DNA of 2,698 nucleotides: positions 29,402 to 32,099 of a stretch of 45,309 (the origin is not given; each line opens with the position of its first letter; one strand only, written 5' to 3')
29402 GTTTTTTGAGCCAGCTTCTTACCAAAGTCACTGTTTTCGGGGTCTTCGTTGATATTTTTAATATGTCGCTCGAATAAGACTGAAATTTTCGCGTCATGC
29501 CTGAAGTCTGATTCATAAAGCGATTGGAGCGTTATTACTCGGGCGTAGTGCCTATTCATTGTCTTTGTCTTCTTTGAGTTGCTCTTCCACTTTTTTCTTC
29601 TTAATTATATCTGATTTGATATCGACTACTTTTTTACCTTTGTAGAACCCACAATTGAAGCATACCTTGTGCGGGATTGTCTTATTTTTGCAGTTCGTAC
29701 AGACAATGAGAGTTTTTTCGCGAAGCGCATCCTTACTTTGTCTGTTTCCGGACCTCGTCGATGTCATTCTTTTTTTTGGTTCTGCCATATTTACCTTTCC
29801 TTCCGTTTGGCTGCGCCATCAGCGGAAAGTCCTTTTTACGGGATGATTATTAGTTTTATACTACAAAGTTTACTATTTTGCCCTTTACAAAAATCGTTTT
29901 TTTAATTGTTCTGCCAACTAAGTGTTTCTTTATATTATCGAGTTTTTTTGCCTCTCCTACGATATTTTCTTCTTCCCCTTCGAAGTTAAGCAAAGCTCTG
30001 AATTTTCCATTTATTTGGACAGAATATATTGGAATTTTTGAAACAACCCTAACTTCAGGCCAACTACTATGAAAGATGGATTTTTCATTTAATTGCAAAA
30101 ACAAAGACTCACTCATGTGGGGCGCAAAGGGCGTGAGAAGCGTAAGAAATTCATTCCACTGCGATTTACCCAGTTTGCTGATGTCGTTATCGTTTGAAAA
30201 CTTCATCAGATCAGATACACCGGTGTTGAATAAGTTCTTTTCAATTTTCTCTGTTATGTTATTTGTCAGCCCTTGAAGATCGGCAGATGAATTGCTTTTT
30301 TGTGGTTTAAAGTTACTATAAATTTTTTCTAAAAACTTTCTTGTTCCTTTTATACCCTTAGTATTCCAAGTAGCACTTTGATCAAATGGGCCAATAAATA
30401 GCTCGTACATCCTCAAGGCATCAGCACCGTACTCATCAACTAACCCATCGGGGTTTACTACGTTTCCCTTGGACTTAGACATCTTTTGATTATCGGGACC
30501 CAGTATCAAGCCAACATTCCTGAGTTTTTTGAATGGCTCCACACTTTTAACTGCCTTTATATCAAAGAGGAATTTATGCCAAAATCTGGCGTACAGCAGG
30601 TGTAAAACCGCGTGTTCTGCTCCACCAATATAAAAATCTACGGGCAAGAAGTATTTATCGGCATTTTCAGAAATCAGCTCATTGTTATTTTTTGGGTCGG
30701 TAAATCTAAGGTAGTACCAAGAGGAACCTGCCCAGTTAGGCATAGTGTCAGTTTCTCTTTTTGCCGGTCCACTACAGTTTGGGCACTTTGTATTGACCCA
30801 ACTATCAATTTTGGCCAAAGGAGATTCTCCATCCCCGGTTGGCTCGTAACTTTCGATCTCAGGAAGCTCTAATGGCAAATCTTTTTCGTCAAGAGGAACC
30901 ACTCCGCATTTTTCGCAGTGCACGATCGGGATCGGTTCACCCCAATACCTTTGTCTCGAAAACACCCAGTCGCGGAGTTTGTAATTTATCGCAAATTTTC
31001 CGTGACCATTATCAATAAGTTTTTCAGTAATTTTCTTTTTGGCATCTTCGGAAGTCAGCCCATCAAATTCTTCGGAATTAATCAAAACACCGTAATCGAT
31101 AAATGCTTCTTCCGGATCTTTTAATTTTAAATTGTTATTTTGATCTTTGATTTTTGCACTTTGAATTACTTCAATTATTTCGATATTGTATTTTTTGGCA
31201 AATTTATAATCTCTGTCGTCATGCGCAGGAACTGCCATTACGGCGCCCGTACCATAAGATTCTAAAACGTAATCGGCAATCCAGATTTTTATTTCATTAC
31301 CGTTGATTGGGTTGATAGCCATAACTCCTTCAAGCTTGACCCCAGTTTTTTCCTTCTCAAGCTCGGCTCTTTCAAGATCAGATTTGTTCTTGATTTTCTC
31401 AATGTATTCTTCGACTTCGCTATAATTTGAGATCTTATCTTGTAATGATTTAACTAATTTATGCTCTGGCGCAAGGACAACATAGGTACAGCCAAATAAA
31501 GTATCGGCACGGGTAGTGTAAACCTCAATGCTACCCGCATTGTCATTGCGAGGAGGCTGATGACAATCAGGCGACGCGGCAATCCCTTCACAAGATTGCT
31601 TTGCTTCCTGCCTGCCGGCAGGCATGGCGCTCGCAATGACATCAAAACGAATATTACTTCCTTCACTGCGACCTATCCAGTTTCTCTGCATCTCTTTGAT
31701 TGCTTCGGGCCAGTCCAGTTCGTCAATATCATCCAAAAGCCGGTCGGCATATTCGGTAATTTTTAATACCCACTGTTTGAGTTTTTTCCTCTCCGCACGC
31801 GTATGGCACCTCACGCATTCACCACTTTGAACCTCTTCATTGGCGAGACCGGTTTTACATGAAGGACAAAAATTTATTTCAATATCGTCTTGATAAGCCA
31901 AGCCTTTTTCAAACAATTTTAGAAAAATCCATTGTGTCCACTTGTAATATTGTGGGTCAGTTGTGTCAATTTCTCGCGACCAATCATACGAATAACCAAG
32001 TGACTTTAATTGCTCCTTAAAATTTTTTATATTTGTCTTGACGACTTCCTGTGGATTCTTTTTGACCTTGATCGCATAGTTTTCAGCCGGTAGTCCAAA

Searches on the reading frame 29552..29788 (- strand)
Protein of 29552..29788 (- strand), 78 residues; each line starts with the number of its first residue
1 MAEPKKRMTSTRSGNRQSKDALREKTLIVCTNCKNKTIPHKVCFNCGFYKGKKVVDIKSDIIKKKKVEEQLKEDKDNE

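Call 48: find_encoding_contigs(protein=window:29552-29788:-, flank=6000, max_places=10)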
Protein window:29552-29788:- (78 aa): 4 contigs read that carry it; 2 places shown.
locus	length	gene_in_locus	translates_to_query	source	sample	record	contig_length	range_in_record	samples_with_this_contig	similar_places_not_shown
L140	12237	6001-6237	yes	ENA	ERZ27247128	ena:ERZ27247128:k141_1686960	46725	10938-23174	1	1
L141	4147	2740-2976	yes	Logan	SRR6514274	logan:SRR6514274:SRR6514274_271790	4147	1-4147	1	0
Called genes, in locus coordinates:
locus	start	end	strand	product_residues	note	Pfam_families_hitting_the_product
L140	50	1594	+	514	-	PF01676:Metalloenzyme, PF06415:iPGM_N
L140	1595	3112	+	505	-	PF01676:Metalloenzyme, PF06415:iPGM_N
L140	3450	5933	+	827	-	PF00133:tRNA-synt_1, PF01406:tRNA-synt_1e (faint), PF09334:tRNA-synt_1g, PF13603:tRNA-synt_1_2, PF00133:tRNA-synt_1, PF08264:Anticodon_1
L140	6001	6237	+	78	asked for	PF01783:Ribosomal_L32p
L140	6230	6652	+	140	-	PF01029:NusB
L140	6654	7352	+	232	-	PF22935:RM44_endonuclase, PF14622:Ribonucleas_3_3, PF00636:Ribonuclease_3, PF00035:dsrm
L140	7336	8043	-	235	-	PF20803:PaaX_M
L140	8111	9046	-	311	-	PF00768:Peptidase_S11, PF13354:Beta-lactamase2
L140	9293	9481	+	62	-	-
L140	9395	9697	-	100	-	PF02033:RBFA (weak)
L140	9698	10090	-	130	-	PF00380:Ribosomal_S9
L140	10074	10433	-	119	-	PF00572:Ribosomal_L13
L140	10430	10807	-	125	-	PF01196:Ribosomal_L17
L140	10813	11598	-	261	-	PF01193:RNA_pol_L, PF01000:RNA_pol_A_bac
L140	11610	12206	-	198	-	PF00163:Ribosomal_S4, PF01479:S4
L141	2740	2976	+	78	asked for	PF01783:Ribosomal_L32p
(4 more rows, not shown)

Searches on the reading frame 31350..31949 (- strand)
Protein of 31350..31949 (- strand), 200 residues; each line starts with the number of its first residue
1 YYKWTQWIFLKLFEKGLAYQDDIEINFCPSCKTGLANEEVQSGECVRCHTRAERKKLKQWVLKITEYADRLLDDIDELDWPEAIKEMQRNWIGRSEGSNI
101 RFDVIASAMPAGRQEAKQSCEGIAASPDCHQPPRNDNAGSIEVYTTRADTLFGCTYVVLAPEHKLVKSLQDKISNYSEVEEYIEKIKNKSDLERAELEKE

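Call 47: search_solved_structures(query=window:31350-31949:-, show_alignments=2)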
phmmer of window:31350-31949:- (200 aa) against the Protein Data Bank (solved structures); distinct sequences matched with E-value up to 0.001: 27.
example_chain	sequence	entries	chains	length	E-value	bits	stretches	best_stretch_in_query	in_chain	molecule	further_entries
1h3n_A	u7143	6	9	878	4.7e-45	156.8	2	1-104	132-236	LEUCYL-TRNA SYNTHETASE | AMINOACYL-TRNA SYNTHETASE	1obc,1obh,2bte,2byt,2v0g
2v0c_A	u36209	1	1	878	4.9e-45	156.8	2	1-104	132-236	AMINOACYL-TRNA SYNTHETASE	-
9tjv_A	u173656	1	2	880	3.2e-41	144.3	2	1-104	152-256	Leucine--tRNA ligase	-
3zgz_A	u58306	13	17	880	1.9e-40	141.8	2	1-104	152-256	LEUCINE--TRNA LIGASE | LEUCYL-TRNA SYNTHETASE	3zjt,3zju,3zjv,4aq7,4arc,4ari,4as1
9twv_A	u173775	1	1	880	1.9e-40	141.8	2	1-104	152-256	Leucine--tRNA ligase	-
9twu_A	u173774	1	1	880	1.9e-40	141.8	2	1-104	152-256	Leucine--tRNA ligase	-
9twr_A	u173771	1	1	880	1.9e-40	141.8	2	1-104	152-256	Leucine--tRNA ligase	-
5omw_A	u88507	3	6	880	8.4e-40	139.7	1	1-104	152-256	Leucine--tRNA ligase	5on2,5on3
9twt_A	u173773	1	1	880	9.5e-40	139.5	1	1-104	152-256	Leucine--tRNA ligase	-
9tjw_A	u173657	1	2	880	1.1e-39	139.3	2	1-104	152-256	Leucine--tRNA ligase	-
9tws_A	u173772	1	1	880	1.2e-39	139.2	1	1-104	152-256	Leucine--tRNA ligase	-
7nty_A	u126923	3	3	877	6.4e-35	123.8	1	1-184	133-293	Leucine--tRNA ligase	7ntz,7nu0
6q89_A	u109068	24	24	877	6.4e-35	123.8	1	1-184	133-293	Leucine--tRNA ligase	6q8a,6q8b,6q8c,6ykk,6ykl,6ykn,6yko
7nua_A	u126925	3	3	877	6.4e-35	123.8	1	1-184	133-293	Leucine--tRNA ligase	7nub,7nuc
7nu1_A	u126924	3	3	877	5.1e-34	120.8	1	1-184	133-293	Leucine--tRNA ligase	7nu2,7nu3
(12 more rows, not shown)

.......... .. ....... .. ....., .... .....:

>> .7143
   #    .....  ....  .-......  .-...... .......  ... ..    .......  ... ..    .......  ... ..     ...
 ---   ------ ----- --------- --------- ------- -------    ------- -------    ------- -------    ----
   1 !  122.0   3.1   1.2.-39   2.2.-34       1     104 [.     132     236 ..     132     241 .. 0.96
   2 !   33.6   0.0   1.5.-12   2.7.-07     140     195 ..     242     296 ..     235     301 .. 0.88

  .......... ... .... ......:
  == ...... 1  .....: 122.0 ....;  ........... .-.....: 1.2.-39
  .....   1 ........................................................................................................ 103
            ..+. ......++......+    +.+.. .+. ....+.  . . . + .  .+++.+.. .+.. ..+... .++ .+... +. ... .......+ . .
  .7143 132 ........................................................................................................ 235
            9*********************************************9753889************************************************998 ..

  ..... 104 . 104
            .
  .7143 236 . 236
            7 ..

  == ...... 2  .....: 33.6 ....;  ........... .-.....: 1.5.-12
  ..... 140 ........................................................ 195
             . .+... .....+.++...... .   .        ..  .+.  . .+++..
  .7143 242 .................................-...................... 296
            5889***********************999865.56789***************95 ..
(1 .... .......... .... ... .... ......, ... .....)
